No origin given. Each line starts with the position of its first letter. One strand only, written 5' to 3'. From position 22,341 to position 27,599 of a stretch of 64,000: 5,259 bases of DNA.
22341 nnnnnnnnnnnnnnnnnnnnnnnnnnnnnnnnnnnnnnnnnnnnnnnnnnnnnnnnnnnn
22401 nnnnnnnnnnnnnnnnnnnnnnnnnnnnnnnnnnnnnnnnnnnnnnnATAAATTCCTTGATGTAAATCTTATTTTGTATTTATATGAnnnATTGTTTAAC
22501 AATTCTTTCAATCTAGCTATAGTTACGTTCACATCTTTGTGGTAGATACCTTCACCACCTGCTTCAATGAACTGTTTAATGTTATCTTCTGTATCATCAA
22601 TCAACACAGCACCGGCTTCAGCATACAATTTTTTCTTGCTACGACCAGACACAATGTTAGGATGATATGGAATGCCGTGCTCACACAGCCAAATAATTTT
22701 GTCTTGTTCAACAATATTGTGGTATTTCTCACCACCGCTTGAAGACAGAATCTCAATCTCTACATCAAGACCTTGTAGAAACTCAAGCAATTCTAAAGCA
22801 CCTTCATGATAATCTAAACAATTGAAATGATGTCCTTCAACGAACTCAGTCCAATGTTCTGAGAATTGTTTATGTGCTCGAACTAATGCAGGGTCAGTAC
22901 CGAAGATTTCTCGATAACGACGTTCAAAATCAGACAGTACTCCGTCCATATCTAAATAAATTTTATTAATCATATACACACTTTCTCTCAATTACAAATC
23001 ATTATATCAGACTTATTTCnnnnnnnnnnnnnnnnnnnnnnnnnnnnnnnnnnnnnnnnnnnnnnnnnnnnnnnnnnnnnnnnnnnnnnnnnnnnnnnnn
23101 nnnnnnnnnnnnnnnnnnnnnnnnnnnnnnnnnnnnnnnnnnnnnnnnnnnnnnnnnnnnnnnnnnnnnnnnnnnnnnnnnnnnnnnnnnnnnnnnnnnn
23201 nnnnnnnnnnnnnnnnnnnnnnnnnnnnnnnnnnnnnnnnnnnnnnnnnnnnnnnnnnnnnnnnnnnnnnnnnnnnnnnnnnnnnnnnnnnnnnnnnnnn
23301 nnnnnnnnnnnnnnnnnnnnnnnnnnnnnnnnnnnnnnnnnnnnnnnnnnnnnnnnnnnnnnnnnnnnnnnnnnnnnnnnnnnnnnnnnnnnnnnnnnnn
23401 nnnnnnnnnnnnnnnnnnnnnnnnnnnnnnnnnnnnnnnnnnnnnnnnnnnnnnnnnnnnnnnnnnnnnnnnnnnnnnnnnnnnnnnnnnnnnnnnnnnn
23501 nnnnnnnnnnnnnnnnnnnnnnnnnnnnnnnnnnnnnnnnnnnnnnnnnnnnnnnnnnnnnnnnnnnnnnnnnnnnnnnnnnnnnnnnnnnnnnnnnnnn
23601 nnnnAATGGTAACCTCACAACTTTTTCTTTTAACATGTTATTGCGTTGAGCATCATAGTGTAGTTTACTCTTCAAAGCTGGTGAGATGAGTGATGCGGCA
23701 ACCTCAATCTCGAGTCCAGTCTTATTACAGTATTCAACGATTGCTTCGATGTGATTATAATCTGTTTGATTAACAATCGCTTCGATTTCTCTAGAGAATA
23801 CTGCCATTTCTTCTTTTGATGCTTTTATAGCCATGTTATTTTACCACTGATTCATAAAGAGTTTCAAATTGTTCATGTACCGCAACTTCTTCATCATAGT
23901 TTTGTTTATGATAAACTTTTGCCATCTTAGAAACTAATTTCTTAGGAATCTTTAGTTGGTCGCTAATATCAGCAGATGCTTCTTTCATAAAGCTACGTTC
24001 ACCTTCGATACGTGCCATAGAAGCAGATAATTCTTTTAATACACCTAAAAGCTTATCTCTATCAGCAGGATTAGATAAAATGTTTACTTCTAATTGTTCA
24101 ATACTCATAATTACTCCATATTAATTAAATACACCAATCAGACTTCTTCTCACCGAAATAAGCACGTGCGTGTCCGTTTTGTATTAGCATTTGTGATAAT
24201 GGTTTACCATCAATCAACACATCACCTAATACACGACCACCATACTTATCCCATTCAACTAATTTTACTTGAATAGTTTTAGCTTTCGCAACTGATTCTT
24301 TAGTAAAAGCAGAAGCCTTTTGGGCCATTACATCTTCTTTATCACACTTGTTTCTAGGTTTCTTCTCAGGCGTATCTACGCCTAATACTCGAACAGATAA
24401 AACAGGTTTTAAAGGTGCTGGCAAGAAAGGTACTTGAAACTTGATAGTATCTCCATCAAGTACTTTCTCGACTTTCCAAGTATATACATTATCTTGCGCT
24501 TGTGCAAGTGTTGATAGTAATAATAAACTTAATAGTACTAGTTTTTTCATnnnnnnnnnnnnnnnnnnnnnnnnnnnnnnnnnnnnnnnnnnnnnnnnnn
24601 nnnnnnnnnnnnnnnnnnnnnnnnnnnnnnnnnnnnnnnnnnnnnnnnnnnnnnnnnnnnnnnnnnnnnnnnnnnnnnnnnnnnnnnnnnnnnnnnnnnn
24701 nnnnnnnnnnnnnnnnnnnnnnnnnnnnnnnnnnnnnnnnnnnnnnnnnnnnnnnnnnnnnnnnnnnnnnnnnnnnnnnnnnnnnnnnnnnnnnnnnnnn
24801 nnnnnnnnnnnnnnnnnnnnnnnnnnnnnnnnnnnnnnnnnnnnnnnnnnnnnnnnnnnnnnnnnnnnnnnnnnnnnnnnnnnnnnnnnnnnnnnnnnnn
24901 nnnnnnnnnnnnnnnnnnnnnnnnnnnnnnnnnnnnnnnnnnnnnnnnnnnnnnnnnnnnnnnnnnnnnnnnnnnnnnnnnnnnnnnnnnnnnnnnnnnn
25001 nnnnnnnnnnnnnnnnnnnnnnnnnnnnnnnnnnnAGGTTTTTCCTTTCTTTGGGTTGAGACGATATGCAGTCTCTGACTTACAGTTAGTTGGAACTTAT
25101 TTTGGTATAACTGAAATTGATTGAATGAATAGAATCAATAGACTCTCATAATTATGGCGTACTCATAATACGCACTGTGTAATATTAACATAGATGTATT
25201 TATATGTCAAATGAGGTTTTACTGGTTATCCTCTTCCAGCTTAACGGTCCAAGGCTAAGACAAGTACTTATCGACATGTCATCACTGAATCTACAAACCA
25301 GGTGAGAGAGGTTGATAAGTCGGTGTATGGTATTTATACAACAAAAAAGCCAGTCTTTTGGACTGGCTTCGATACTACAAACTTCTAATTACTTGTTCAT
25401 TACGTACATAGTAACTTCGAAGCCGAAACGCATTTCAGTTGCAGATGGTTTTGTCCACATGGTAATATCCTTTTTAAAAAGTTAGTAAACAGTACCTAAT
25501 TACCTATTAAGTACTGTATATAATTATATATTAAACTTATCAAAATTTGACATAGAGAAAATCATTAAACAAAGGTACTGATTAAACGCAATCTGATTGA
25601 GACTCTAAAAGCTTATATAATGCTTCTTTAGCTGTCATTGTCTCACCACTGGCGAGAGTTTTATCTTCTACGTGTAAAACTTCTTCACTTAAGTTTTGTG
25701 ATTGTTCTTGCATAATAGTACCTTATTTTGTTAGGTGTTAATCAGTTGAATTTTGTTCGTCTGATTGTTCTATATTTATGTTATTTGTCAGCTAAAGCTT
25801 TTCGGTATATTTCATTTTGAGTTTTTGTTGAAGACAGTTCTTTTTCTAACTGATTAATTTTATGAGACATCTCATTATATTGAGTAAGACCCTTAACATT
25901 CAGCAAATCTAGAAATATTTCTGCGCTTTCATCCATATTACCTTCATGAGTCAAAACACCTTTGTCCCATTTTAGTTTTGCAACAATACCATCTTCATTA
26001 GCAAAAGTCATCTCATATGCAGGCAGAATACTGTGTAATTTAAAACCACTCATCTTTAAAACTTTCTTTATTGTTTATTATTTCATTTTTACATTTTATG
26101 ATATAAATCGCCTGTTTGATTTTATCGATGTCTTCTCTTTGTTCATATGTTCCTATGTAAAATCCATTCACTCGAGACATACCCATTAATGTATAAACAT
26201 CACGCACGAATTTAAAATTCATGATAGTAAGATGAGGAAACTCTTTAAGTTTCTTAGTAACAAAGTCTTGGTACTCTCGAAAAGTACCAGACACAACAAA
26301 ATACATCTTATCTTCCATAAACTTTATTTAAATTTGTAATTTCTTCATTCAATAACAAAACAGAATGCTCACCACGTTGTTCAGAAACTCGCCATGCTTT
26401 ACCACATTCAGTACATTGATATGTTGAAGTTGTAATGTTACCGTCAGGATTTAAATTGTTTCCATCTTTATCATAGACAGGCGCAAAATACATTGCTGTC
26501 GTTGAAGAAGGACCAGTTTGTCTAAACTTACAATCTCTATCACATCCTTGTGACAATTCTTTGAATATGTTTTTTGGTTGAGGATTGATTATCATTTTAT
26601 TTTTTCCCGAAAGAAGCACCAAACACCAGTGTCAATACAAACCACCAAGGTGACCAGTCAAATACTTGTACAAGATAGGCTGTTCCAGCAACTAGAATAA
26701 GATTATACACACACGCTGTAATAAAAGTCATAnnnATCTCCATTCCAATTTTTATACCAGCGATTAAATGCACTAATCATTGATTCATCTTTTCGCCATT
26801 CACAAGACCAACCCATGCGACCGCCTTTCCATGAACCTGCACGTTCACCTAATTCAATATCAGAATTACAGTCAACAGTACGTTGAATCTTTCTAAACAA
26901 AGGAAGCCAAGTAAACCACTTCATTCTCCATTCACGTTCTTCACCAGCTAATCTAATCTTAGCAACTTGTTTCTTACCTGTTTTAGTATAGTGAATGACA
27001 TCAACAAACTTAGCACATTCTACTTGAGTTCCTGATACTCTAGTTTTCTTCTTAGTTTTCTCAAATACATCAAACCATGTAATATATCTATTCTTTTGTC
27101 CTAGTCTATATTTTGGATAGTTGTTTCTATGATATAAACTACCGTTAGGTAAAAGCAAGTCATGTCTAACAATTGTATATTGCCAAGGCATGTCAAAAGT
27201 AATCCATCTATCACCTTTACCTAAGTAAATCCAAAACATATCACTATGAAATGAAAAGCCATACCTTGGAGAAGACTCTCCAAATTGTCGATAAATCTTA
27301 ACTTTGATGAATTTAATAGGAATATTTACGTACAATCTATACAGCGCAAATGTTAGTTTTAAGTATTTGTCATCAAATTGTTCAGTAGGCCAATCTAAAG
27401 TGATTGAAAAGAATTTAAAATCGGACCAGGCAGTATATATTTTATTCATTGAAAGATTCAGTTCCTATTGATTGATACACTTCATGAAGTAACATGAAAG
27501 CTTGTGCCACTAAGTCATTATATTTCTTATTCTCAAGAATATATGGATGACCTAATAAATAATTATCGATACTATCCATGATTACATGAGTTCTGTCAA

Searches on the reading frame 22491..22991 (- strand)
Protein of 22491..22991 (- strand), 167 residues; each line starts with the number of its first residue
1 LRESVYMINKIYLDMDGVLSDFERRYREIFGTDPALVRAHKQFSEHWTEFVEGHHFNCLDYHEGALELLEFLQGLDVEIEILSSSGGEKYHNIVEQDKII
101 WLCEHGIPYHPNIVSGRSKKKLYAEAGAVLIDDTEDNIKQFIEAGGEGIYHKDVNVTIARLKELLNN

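Call 26: search_protein_families(library=ncbifam, proteins=[window:22491-22991:-], max_evalue=0.01)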
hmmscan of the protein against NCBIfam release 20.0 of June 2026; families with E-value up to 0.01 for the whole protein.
window:22491-22991:- (167 aa): 1 family
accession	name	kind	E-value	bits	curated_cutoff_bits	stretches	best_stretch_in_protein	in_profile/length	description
TIGR01509.1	HAD-SF-IA-v3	subfamily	0.0021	18.2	29.4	0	127-148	130-151/154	HAD-IA family hydrolase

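Call 35: search_protein_families(library=pfam, proteins=[window:22491-22991:-], max_evalue=0.01)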
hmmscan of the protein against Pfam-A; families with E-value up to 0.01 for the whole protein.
window:22491-22991:- (167 aa): 2 families
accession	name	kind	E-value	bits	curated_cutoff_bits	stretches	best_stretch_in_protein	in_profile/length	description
PF06941.18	NT5C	-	2.3e-09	37.8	24.8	1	11-142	4-144/180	5' nucleotidase, deoxy (Pyrimidine), cytosolic type C protein (NT5C)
PF00702.32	Hydrolase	-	0.0071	17.2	26.4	0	13-109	6-100/191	haloacid dehalogenase-like hydrolase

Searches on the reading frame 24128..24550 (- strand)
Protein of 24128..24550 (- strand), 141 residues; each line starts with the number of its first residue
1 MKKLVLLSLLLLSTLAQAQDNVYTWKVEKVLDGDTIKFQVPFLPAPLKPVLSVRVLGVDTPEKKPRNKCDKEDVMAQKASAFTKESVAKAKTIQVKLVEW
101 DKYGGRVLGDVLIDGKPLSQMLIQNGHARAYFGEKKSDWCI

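Call 21: search_protein_families(library=phrogs, proteins=[window:24128-24550:-], max_evalue=0.001)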
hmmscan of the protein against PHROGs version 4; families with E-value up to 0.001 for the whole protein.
window:24128-24550:- (141 aa): 3 families
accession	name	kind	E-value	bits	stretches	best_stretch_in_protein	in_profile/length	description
phrog_452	-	DNA, RNA and nucleotide metabolism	1.9e-22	81.1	1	19-137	65-183/201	endonuclease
phrog_8809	-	unknown function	2.5e-09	35.7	1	19-134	1095-1207/2317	-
phrog_20876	-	DNA, RNA and nucleotide metabolism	8.8e-07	29.2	1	26-118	169-247/395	nuclease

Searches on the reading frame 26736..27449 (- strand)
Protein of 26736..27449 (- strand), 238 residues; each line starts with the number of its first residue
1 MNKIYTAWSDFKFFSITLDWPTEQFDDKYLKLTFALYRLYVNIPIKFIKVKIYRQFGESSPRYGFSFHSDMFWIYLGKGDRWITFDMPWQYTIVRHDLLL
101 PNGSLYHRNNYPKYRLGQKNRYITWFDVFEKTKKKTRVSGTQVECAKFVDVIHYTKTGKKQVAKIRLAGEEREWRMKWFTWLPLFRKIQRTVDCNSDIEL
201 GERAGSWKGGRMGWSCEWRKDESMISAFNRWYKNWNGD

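Call 21: search_protein_families(library=phrogs, proteins=[window:26736-27449:-], max_evalue=0.001)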
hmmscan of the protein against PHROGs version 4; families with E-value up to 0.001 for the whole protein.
window:26736-27449:- (238 aa): 1 family
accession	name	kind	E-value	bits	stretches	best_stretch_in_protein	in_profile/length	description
phrog_7203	-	unknown function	2.3e-17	64.6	1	26-234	47-252/257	-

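Call 35: search_protein_families(library=pfam, proteins=[window:26736-27449:-], max_evalue=0.01)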
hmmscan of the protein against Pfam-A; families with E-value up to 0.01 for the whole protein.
window:26736-27449:- (238 aa): 1 family
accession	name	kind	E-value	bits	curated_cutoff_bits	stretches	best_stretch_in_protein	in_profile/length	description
PF25187.1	Acb3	-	7.9e-26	91.8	27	1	13-233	29-240/245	CBASS inhibitor Acb3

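Call 36: search_protein_families(library=padloc, proteins=[window:26736-27449:-], max_evalue=0.01)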
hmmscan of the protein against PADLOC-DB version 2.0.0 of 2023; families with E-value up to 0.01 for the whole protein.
window:26736-27449:- (238 aa): 0 families
